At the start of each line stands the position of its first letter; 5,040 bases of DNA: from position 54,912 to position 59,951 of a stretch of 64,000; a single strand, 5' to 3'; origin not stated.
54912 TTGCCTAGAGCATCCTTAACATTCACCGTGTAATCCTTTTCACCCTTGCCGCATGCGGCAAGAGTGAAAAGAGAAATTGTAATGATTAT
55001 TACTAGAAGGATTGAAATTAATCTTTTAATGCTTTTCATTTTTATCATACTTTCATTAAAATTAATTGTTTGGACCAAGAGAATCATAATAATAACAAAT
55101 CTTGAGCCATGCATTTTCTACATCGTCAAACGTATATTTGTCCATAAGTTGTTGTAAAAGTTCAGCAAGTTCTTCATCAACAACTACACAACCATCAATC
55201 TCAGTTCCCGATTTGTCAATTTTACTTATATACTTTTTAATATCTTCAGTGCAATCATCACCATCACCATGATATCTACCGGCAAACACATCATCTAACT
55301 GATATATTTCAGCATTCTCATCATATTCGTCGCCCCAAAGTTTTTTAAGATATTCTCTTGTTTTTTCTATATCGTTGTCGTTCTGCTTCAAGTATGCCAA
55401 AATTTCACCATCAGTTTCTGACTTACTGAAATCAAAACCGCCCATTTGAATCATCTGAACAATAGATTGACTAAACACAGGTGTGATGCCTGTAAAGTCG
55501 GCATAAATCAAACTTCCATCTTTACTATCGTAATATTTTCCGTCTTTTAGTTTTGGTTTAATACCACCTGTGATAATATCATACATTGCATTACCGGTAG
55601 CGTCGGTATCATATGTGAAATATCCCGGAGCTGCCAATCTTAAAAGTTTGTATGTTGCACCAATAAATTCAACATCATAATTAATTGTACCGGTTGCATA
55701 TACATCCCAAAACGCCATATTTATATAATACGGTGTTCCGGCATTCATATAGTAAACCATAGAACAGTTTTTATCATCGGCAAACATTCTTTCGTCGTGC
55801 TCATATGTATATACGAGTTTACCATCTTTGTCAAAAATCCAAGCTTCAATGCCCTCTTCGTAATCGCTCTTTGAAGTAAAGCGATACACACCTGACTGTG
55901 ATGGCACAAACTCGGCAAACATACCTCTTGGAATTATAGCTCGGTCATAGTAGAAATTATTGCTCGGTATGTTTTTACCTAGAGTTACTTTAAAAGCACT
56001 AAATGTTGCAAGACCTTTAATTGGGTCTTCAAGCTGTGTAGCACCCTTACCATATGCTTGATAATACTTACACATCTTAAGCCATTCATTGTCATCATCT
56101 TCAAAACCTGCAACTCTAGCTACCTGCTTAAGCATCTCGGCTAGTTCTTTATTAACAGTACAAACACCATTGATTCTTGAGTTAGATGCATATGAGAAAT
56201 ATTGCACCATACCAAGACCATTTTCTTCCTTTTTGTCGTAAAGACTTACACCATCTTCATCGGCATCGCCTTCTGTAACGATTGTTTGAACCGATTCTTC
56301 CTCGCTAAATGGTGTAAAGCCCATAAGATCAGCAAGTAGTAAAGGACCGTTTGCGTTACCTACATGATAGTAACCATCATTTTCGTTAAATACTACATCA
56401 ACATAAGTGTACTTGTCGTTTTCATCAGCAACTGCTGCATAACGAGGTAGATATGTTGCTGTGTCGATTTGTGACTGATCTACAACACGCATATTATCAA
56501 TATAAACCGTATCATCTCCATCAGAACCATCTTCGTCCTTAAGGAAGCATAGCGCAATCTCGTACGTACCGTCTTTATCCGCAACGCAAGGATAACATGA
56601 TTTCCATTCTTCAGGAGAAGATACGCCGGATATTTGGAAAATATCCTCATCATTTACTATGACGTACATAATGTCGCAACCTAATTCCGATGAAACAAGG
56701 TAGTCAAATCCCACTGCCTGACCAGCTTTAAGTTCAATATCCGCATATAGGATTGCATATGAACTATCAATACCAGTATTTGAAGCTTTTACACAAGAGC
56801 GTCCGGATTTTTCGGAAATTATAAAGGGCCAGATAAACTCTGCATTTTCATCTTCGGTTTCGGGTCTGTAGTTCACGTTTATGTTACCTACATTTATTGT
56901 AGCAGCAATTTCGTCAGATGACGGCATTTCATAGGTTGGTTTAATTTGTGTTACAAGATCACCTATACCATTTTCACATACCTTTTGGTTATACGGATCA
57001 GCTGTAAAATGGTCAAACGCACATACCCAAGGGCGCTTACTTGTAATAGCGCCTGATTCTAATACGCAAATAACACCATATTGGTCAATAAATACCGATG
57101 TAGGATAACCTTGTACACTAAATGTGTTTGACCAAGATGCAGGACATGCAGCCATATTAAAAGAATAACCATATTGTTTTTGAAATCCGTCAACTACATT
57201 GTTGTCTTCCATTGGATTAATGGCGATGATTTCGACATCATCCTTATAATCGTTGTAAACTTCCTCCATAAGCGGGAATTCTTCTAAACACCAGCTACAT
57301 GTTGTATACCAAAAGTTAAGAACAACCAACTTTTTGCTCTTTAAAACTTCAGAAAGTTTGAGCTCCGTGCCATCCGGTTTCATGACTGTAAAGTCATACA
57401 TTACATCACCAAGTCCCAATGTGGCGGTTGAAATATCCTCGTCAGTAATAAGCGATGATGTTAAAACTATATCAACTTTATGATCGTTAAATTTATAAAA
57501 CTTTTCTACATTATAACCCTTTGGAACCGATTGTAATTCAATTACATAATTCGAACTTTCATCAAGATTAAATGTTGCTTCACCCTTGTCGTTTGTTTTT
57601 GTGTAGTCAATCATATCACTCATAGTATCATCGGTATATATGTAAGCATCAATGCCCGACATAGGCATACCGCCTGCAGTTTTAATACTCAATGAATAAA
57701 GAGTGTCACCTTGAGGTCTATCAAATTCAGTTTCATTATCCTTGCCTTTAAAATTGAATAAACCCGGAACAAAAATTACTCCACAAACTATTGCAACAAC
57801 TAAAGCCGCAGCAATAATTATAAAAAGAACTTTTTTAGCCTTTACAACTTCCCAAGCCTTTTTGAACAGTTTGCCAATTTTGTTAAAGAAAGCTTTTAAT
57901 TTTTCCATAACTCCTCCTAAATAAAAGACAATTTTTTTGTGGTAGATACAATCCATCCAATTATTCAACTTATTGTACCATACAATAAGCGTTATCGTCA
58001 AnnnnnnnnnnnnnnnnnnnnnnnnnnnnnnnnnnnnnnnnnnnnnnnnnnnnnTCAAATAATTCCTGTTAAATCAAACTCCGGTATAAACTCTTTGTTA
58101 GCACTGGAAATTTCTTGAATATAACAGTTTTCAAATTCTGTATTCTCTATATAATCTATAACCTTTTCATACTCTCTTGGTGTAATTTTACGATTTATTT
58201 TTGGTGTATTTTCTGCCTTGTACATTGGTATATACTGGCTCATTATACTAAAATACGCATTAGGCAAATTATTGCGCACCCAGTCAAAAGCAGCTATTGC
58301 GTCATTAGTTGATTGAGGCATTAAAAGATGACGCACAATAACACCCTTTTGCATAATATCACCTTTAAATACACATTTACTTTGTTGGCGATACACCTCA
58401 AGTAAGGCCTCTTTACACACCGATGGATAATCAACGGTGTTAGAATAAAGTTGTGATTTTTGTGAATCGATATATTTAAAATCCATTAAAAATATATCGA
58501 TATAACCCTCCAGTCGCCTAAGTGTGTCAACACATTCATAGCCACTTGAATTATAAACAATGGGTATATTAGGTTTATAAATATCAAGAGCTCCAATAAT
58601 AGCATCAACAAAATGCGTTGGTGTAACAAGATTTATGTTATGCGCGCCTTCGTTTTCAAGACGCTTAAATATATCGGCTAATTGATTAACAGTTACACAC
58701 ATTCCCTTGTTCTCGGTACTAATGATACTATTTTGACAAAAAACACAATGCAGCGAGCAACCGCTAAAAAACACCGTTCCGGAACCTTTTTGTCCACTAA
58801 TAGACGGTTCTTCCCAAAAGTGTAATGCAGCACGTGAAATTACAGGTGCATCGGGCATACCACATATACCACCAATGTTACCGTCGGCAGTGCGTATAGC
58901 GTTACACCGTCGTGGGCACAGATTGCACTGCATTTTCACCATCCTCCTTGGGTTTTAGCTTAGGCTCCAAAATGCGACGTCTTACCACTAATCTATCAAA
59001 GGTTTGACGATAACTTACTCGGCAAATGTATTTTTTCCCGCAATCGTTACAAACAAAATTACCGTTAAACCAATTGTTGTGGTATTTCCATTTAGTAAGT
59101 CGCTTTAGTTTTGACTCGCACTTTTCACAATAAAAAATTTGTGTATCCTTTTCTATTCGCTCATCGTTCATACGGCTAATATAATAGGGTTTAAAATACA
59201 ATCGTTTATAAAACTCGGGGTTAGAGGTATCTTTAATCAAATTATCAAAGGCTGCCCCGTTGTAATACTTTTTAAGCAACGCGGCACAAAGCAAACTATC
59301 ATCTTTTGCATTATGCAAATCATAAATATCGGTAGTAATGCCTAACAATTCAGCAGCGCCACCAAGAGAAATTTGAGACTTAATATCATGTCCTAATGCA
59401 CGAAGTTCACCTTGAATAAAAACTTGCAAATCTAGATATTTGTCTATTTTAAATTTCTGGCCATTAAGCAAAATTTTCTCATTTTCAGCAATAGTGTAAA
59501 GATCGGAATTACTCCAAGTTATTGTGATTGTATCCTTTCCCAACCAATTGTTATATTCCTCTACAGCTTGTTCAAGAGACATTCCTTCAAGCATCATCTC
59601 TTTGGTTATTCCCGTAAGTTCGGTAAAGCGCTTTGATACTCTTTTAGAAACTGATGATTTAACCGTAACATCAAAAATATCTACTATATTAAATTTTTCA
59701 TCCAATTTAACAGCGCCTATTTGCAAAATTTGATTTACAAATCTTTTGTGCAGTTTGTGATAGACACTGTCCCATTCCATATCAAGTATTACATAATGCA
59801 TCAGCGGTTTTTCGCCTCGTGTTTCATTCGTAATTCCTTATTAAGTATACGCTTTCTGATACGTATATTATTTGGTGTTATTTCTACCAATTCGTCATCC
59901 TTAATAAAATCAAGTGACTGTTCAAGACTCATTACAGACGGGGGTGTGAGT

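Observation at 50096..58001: Six-gene operon of secreted modular proteins built around TlpA-type thioredoxins: candidate undescribed extracytoplasmic redox and surface system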

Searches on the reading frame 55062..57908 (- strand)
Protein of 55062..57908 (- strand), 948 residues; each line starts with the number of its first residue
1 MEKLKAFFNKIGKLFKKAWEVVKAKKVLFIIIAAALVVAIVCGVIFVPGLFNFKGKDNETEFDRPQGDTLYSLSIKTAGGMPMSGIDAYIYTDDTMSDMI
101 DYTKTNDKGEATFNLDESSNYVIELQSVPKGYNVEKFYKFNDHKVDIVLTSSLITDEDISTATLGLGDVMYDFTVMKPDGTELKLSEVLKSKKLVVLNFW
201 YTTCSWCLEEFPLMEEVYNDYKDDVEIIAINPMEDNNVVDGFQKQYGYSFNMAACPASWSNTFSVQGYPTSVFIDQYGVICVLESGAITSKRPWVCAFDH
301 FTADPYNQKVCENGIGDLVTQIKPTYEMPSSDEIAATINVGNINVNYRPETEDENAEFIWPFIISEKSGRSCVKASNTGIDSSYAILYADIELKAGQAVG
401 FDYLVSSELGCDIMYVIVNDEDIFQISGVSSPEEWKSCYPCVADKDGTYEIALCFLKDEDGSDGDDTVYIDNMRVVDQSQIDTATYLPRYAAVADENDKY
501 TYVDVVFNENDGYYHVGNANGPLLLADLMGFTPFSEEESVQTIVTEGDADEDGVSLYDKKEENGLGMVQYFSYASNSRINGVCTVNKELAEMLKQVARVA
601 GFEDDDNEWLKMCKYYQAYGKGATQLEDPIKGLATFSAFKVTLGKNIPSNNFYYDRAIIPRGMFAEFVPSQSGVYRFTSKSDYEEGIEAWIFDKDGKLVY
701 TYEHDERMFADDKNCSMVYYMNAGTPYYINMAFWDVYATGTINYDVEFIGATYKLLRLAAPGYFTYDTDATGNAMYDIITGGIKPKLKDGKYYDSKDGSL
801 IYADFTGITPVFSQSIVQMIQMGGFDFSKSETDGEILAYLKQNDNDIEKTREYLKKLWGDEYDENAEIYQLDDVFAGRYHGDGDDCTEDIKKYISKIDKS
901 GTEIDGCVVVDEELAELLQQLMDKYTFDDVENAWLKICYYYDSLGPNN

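Call 3: search_protein_families(library=pfam, proteins=[window:55062-57908:-], max_evalue=0.01)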
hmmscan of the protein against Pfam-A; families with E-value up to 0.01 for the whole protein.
window:55062-57908:- (948 aa): 5 families
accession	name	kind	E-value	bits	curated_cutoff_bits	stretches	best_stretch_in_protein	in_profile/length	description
PF08534.16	Redoxin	-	2.5e-13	50.5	26.6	1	167-286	3-134/148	Redoxin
PF00578.27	AhpC-TSA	-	3.1e-12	46.9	26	1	167-280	2-121/124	AhpC/TSA family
PF13905.12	Thioredoxin_8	-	5.6e-07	30.2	27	1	193-278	2-92/94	Thioredoxin-like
PF00085.26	Thioredoxin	-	1e-05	25.9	23.5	1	186-240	12-66/103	Thioredoxin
PF13098.12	Thioredoxin_2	-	0.0097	16.7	27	0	190-277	3-85/104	Thioredoxin-like domain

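Call 4: search_protein_families(library=ncbifam, proteins=[window:55062-57908:-], max_evalue=0.01)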
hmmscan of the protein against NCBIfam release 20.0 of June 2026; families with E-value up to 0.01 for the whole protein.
window:55062-57908:- (948 aa): 9 families
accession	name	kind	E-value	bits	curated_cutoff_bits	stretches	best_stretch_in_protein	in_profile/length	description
NF002854.0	PRK03147.1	subfamily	3e-21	76.1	170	1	163-291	35-163/176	thiol-disulfide oxidoreductase ResA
TIGR00385.1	dsbE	subfamily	3.1e-07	30.1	123.15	1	185-291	56-161/173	DsbE family thiol:disulfide interchange protein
NF041202.1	StoA_CxxC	exception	3.3e-07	30.3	210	1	192-291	52-155/163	endospore biogenesis thiol-disulfide oxidoreductase StoA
NF047697.1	ThioredTrxAClost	equivalog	6.2e-06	26.3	140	1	186-235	11-60/105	thioredoxin TrxA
NF008229.0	PRK10996.1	equivalog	1.2e-05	25.1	125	1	179-240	39-100/141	thioredoxin TrxC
NF047696.1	ThlDiSintTplARhiz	equivalog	2.7e-05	24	230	1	172-231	79-137/219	thiol:disulfide interchange protein TlpA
NF038285.1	deiodinase_rel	hypoth_equivalog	3.4e-05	23.5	250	1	138-231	149-243/347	deiodinase family protein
TIGR01068.1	thioredoxin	equivalog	0.00013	22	96.8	1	187-238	9-60/101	thioredoxin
NF011941.0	PRK15412.1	equivalog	0.0078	15.8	359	1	186-290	62-165/185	thiol:disulfide interchange protein DsbE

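Call 45: search_solved_structures(query=window:55062-57908:-, max_evalue=0.1)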
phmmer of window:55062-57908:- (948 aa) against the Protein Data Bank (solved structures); distinct sequences matched with E-value up to 0.1: 54.
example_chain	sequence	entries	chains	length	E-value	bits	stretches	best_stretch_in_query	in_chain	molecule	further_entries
4nmu_A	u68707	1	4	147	5.2e-13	51.2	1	166-281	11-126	Thiol-disulfide oxidoreductase ResA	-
3c73_A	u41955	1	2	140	3.2e-12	48.6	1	173-290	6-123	Thiol-disulfide oxidoreductase resA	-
3c71_A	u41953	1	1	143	3.6e-12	48.5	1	172-290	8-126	Thiol-disulfide oxidoreductase resA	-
1st9_A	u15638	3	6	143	5e-12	48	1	172-290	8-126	Thiol-disulfide oxidoreductase resA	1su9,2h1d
2f9s_A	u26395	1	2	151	6.1e-12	47.7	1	172-290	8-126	Thiol-disulfide oxidoreductase resA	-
2h1b_A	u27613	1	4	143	1.3e-11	46.6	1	172-290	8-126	Thiol-disulfide oxidoreductase resA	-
2h19_A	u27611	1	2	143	8.8e-11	43.9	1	172-290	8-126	Thiol-disulfide oxidoreductase resA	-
2h1a_A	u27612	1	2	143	8.8e-11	43.9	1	172-290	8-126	Thiol-disulfide oxidoreductase resA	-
2h1g_A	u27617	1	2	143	1.5e-09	39.8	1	172-290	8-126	Thiol-disulfide oxidoreductase resA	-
2l5o_A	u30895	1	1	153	1.8e-09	39.5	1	191-281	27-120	Putative thioredoxin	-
4hqs_A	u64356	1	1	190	4.8e-09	38.1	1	153-284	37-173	Thioredoxin family protein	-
4evm_A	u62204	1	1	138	6.7e-08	34.3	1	171-284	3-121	Thioredoxin family protein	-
2yp6_A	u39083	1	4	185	1.3e-07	33.4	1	163-290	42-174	THIOREDOXIN FAMILY PROTEIN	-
4hqz_A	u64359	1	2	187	1.3e-07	33.3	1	163-290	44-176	Thioredoxin family protein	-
3gl3_A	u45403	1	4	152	2.5e-07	32.4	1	164-283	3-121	Putative Thiol:disulfide interchange protein DsbE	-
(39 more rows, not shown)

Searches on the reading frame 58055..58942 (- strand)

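Call 3: search_protein_families(library=pfam, proteins=[window:58055-58942:-], max_evalue=0.01)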
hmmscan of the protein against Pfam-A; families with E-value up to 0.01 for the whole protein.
window:58055-58942:- (295 aa): 2 families
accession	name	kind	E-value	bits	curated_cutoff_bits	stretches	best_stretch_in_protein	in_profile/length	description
PF04055.27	Radical_SAM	-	1.9e-08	35.1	29.5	1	57-161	2-115/166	Radical SAM superfamily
PF13353.11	Fer4_12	-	1.9e-06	28.6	22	1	56-160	9-120/137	4Fe-4S single cluster domain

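Call 4: search_protein_families(library=ncbifam, proteins=[window:58055-58942:-], max_evalue=0.01)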
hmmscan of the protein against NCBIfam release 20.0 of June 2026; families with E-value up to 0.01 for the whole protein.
window:58055-58942:- (295 aa): 10 families
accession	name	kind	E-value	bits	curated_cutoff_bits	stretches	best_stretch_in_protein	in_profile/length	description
TIGR02495.1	NrdG2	equivalog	1.1e-08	34.7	131.15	1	54-174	18-140/193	anaerobic ribonucleoside-triphosphate reductase activating protein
NF043069.1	T4HPD_activ_SAM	equivalog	7.7e-08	32.1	425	1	110-168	139-195/299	trans-4-hydroxy-L-proline dehydratase activase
TIGR02494.1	PFLE_PFLC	subfamily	1.8e-06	27.5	174.35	0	56-76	18-38/293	glycyl-radical enzyme activating protein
TIGR02493.1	PFLA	equivalog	4e-06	26.4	231.75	1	56-165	19-136/235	pyruvate formate-lyase-activating protein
TIGR04395.1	cutC_activ_rSAM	equivalog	6.5e-06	25.6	360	1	129-166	162-199/309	choline TMA-lyase-activating enzyme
NF048010.1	SfplDhtActHpsHDes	equivalog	0.00035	19.5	430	0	56-73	25-42/298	(2S)-3-sulfopropanediol dehydratase activating enzyme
NF033719.1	ind_deCO2_activ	equivalog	0.00051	19.5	425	0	56-80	20-44/302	indoleacetate decarboxylase activase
TIGR02491.1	NrdG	equivalog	0.0012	18.8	126.1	1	55-100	18-63/154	anaerobic ribonucleoside-triphosphate reductase activating protein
NF033717.2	HPDL_rSAM_activ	equivalog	0.0034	16.7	420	0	55-81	22-48/311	4-hydroxyphenylacetate decarboxylase activase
NF050035.1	rSAM_WgK_link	exception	0.0068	15.4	650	1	61-118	18-76/367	radical SAM/SPASM peptide maturase WgkB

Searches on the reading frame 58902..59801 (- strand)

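Call 33: search_protein_families(library=pfam, proteins=[window:58902-59801:-], max_evalue=0.001)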
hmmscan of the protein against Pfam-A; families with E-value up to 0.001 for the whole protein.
window:58902-59801:- (299 aa): 1 family
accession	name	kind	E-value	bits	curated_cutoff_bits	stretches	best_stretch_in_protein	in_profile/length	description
PF00929.31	RNase_T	-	7e-13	49.9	24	1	22-175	15-163/164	Exonuclease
